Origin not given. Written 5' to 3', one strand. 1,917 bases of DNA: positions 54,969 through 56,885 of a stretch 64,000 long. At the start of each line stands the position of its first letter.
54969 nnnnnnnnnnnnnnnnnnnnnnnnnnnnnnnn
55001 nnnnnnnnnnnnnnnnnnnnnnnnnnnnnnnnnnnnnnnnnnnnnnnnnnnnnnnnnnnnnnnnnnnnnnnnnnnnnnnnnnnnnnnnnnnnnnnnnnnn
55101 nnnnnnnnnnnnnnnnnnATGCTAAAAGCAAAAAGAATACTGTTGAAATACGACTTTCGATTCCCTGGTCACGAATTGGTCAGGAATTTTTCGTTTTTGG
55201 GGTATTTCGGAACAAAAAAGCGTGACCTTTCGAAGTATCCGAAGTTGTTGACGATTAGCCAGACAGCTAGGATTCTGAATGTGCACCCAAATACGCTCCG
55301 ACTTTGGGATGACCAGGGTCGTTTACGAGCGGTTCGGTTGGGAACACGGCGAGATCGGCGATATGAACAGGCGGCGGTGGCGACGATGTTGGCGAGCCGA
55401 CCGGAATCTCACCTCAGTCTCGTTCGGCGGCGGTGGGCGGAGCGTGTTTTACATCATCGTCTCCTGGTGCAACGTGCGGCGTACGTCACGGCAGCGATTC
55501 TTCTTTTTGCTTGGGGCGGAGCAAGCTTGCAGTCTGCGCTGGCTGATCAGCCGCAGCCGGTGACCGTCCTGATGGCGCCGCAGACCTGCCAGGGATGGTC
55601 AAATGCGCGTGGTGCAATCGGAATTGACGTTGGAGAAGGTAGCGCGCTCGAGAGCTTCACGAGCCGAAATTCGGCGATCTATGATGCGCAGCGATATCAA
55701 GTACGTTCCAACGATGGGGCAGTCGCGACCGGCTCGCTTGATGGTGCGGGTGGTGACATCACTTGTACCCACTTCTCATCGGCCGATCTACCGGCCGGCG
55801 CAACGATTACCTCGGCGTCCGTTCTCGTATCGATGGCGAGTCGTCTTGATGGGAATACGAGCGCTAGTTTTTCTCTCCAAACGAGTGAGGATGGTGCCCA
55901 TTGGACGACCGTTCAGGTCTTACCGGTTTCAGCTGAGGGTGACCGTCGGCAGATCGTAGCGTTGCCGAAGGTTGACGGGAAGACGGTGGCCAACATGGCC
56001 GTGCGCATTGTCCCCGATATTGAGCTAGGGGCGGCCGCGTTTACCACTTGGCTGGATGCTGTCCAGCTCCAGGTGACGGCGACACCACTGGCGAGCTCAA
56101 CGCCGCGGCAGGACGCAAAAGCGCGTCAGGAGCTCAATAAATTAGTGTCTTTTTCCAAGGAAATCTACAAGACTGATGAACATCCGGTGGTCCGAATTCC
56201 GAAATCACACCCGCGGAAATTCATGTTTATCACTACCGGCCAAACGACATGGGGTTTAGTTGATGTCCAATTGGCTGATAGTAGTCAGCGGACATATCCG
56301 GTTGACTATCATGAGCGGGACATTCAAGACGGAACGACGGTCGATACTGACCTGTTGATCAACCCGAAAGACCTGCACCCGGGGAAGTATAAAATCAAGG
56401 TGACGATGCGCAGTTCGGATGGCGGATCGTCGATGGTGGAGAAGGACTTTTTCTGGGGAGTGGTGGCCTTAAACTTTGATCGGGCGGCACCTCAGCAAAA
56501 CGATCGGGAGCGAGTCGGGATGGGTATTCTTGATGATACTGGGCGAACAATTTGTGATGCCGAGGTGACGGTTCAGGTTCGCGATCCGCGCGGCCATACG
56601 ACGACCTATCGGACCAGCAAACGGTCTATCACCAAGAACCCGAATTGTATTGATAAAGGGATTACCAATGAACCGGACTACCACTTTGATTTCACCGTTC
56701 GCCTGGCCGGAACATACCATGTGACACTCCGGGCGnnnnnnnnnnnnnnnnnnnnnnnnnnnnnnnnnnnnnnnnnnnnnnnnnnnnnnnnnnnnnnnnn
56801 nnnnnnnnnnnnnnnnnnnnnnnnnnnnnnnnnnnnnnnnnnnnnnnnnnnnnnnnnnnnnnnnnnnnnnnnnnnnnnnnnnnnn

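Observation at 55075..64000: Giant (>2,950 aa, 3'-truncated) PATR-repeat surface protein whose reading frame begins with an excisionase/MerR-type HTH; invisible in the ORF track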

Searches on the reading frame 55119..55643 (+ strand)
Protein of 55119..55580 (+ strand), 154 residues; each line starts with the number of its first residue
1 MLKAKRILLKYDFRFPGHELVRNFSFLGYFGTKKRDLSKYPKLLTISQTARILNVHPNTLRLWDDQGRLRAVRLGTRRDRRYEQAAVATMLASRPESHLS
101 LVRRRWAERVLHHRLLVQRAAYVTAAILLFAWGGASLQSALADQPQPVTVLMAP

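Call 52: find_homologous_proteins(query=A6, max_evalue=1e-8)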
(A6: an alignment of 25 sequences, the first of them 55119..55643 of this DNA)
Query A6 (25 sequences) (175 aa, profile of the alignment): 23 proteins with E <= 1e-8 among 2906 candidates.
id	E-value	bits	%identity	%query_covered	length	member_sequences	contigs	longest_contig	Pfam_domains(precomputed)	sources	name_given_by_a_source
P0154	8.4e-34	135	36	78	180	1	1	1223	PF12728.14,PF13411.13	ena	-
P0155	3.3e-32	130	54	38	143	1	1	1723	PF12728.14,PF00376.30,PF13411.13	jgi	-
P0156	5.8e-26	110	56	31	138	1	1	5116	PF12728.14,PF00376.30,PF13411.13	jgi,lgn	jgi:excisionase family DNA binding protein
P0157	5.4e-25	106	39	39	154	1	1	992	PF12728.14,PF00376.30,PF13411.13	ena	-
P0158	2.1e-24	105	49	34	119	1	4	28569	PF12728.14,PF00376.30,PF13411.13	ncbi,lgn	-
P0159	3.4e-24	104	37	57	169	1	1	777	PF12728.14,PF00376.30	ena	-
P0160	5.3e-23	100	57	29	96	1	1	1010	PF12728.14,PF00376.30,PF13411.13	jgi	jgi:excisionase family DNA binding protein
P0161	1.7e-22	98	48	35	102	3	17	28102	PF12728.14,PF00376.30,PF13411.13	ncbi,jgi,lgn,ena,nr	ncbi:MAG: hypothetical protein COS97_02755 [Candidatus Nealsonbacteria bacterium CG07_land_8_20_14_0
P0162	2.5e-22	98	58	30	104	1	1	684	PF12728.14,PF00376.30,PF13411.13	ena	-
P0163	3.3e-22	97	53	31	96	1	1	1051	PF12728.14,PF00376.30,PF13411.13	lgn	-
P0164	8.4e-22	96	60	30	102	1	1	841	PF12728.14,PF00376.30,PF13411.13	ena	-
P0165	1.0e-21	96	44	36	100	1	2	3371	PF12728.14,PF00376.30,PF13411.13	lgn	-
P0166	1.2e-21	96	54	32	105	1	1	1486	PF12728.14,PF00376.30,PF13411.13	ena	-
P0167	1.6e-21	95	49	34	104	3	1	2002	PF12728.14,PF00376.30,PF13411.13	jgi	-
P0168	3.3e-21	94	46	35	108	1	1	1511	PF12728.14,PF00376.30,PF13411.13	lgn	-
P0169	2.1e-20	92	44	35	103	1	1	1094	PF12728.14,PF00376.30,PF13411.13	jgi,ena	-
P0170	3.0e-19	88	38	42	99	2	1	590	PF12728.14,PF00376.30,PF13411.13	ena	-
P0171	3.8e-19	87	52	29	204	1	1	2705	PF12728.14,PF00376.30,PF13411.13,PF00717.29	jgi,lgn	jgi:DNA polymerase V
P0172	2.1e-18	85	46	34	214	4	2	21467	PF12728.14,PF00376.30,PF13411.13,PF00717.29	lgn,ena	-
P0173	7.8e-18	83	58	25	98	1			PF12728.14,PF00376.30,PF13411.13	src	-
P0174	1.8e-15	75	47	22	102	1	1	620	PF12728.14,PF00376.30,PF13411.13,PF12844.14,PF01381.29,PF13560.13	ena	-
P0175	3.3e-15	75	42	29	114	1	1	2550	PF00376.30,PF13411.13,PF13384.13,PF20432.5,PF13518.13,PF07022.20,PF10668.15,PF12728.14,PF21321.4,PF13551.13,PF02954.26,PF01527.27,PF08220.19,PF05225.23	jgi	-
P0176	1.6e-13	69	32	45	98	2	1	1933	PF12728.14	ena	-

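Call 54: predict_structure(alignment_id=A6)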
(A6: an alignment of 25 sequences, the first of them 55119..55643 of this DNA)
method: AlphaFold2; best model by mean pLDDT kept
length: 175 residues; sequences in the alignment: 25
mean_pLDDT: 79.0   pTM: 0.49
mean pLDDT of the five models: 79.0, 77.9, 77.6, 77.1, 75.7
residues with pLDDT >= 90: 80; 70-90: 29; 50-70: 62; < 50: 4
segments of 3 or more residues with pLDDT < 50: none
pLDDT, mean of each block of 10 residues (from residue 1): 54 52 54 81 97 94 98 97 97 80 86 94 97 83 70 63 59 52
secondary structure, 60 per line:
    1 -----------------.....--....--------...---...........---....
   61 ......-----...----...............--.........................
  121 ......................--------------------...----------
elements in order: H18-22 H25-28 E43-45 H46-53 H57-66 E72-74 E79-83 H84-93 H96-142

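Call 56: search_solved_structures(query=A6, max_evalue=0.01)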
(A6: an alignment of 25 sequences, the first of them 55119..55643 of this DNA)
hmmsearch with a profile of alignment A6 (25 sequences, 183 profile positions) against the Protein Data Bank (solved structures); distinct sequences matched with E-value up to 0.01: 5.
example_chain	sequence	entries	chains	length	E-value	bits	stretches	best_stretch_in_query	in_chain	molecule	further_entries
4j2n_A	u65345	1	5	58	1.3e-07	35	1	40-87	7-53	Gp37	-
6amk_A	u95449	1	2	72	1e-06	32.2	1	35-93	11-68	Putative DNA-binding protein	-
6ama_A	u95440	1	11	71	1.5e-05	28.3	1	39-93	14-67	Putative DNA-binding protein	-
5xql_A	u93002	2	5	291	0.0028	20.9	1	38-88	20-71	Multidrug-efflux transporter 1 regulator | C-di-GMP-binding multidrug transporter transcriptional regulator BrlR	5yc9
5xbt_A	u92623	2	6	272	0.0032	20.7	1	39-88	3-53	Probable transcriptional regulator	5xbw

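Call 57: fold_search(model_id=the predicted structure, library=pdb)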
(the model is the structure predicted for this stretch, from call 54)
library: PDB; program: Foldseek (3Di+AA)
matches with E <= 10: 735; with E <= 0.001: 1
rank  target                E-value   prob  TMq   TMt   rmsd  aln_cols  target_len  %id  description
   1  6ama_Y                9.4e-04  1.00  0.29  0.83   3.5        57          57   33  Structure of S. coelicolor/S. venezuelae BldC-smeA-ssfA complex to 3.09 Angstrom (released 2018-03-28)
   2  6ama_B                1.2e-03  1.00  0.28  0.84   2.1        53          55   36  Structure of S. coelicolor/S. venezuelae BldC-smeA-ssfA complex to 3.09 Angstrom (released 2018-03-28)
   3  4j2n_A                1.5e-03  1.00  0.29  0.85   1.4        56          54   39  Crystal Structure of mycobacteriophage Pukovnik Xis (released 2013-10-23)
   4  6amk_A                1.9e-03  1.00  0.28  0.89   1.5        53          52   34  Structure of Streptomyces venezuelae BldC-whiI opt complex (released 2018-03-28)
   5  4j2n_C                1.9e-03  1.00  0.29  0.83   1.5        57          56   38  Crystal Structure of mycobacteriophage Pukovnik Xis (released 2013-10-23)
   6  6ama_P                2.4e-03  1.00  0.29  0.85   3.5        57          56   33  Structure of S. coelicolor/S. venezuelae BldC-smeA-ssfA complex to 3.09 Angstrom (released 2018-03-28)
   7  6ama_H                3.1e-03  1.00  0.28  0.85   3.3        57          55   35  Structure of S. coelicolor/S. venezuelae BldC-smeA-ssfA complex to 3.09 Angstrom (released 2018-03-28)
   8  6amk_B                3.8e-03  1.00  0.28  0.89   1.1        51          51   33  Structure of Streptomyces venezuelae BldC-whiI opt complex (released 2018-03-28)
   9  6ama_A                6.0e-03  1.00  0.28  0.86   2.6        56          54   36  Structure of S. coelicolor/S. venezuelae BldC-smeA-ssfA complex to 3.09 Angstrom (released 2018-03-28)
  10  5d8c_B                6.8e-03  0.99  0.26  0.35  12.6       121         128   15  Crystal structure of HiNmlR, a MerR family regulator lacking the sensor domain, bound to promoter DNA (released 2016-06-29)
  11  5d90_A                7.3e-03  0.99  0.24  0.32  13.1       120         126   15  Crystal structure of HiNmlR, a MerR family regulator lacking the sensor domain, bound to promoter DNA (released 2016-06-29)
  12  5d8c_A                8.3e-03  0.99  0.26  0.34  12.8       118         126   15  Crystal structure of HiNmlR, a MerR family regulator lacking the sensor domain, bound to promoter DNA (released 2016-06-29)
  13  3gpv_B                1.1e-02  0.97  0.24  0.34  15.8       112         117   20  Crystal structure of a transcriptional regulator, MerR family from Bacillus thuringiensis (released 2009-04-14)
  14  5d90_C                1.3e-02  0.97  0.24  0.31  18.1       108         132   17  Crystal structure of HiNmlR, a MerR family regulator lacking the sensor domain, bound to promoter DNA (released 2016-06-29)
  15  5d90_B                1.5e-02  0.97  0.24  0.32  13.0       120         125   15  Crystal structure of HiNmlR, a MerR family regulator lacking the sensor domain, bound to promoter DNA (released 2016-06-29)
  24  5i44_B                5.0e-02  1.00  0.26  0.61   1.9        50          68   20  Structure of RacA-DNA complex; P21 form (released 2016-05-04)
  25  5i44_A                5.0e-02  0.99  0.25  0.61   5.5        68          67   19  Structure of RacA-DNA complex; P21 form (released 2016-05-04)
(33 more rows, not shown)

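Call 88: search_protein_families(library=ncbifam, proteins=[window:55119-55580:+], max_evalue=0.01)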
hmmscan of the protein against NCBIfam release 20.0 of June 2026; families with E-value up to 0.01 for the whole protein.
window:55119-55580:+ (154 aa): 5 families
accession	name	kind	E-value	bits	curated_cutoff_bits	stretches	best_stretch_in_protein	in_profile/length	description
NF033787.1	HTH_BldC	subfamily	1.4e-06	28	77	1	42-91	1-49/49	BldC family transcriptional regulator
NF047375.1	HeatShock_HspR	equivalog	9.2e-06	25.6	105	1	43-90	3-49/92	heat shock protein transcriptional repressor HspR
TIGR01764.1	excise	domain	2.1e-05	24.8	28.8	1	43-78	1-36/49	excisionase family DNA-binding protein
NF047377.1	heat_HspR_dupli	exception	0.0059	16.1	300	1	45-77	7-39/214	heat shock protein transcriptional repressor HspR, fused homodimer type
NF033518.0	transpos_IS607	equivalog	0.0086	15.6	110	0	48-96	2-49/187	IS607 family transposase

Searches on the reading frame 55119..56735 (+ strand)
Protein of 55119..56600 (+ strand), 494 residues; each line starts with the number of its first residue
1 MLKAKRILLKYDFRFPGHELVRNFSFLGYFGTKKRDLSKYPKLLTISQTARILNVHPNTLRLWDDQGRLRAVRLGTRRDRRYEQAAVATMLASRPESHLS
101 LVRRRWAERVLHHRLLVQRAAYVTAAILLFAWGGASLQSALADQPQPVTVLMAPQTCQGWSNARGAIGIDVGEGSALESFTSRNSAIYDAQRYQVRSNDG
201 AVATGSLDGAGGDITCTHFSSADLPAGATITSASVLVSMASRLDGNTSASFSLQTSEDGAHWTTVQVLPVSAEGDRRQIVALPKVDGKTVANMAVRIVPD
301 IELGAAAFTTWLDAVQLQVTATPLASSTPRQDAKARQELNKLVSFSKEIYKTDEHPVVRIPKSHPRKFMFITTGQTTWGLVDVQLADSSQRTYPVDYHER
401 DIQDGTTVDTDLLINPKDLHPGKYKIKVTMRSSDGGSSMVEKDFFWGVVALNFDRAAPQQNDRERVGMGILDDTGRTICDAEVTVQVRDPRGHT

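Call 4: search_protein_families(library=pfam, proteins=[window:55119-56600:+], max_evalue=0.01)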
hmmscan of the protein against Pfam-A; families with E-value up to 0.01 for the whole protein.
window:55119-56600:+ (494 aa): 3 families
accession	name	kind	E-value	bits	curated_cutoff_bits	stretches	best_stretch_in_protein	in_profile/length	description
PF12728.13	HTH_17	-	1.4e-07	32.1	27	1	43-94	1-50/51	Helix-turn-helix domain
PF13411.12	MerR_1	-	2.9e-07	31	21.6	1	45-90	2-46/69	MerR HTH family regulatory protein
PF00376.29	MerR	-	3e-06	27.4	28.2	1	45-77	1-34/38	MerR family regulatory protein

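Call 18: find_related_loci(query=A1, collection=genome_contigs, flank=10000)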
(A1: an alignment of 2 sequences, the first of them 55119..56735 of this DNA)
Query A1 (539 aa) in genome_contigs; peptide patterns used: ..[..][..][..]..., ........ (x = any residue, [..] = any of these).
46 stretches matched a pattern; 1 encode a relative of the query (tblastn E <= 1e-3); 1 distinct loci.
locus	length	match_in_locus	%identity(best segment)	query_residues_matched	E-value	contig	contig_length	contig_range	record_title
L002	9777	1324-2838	34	32-539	5e-96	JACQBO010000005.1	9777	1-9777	MAG: Candidatus Kerfeldbacteria bacterium isolate NC_groundwater_944_Pr1_S-0.2um_54_28 Montesol18-Sp2_coassembly_scaffol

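Call 26: find_related_loci(query=A1, collection=metagenome_contigs, flank=10000)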
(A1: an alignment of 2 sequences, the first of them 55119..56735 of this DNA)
Query A1 (539 aa) in metagenome_contigs; peptide patterns used: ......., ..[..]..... (x = any residue, [..] = any of these).
301 stretches matched a pattern, but none encodes a relative of the query by tblastn (E <= 1e-3).
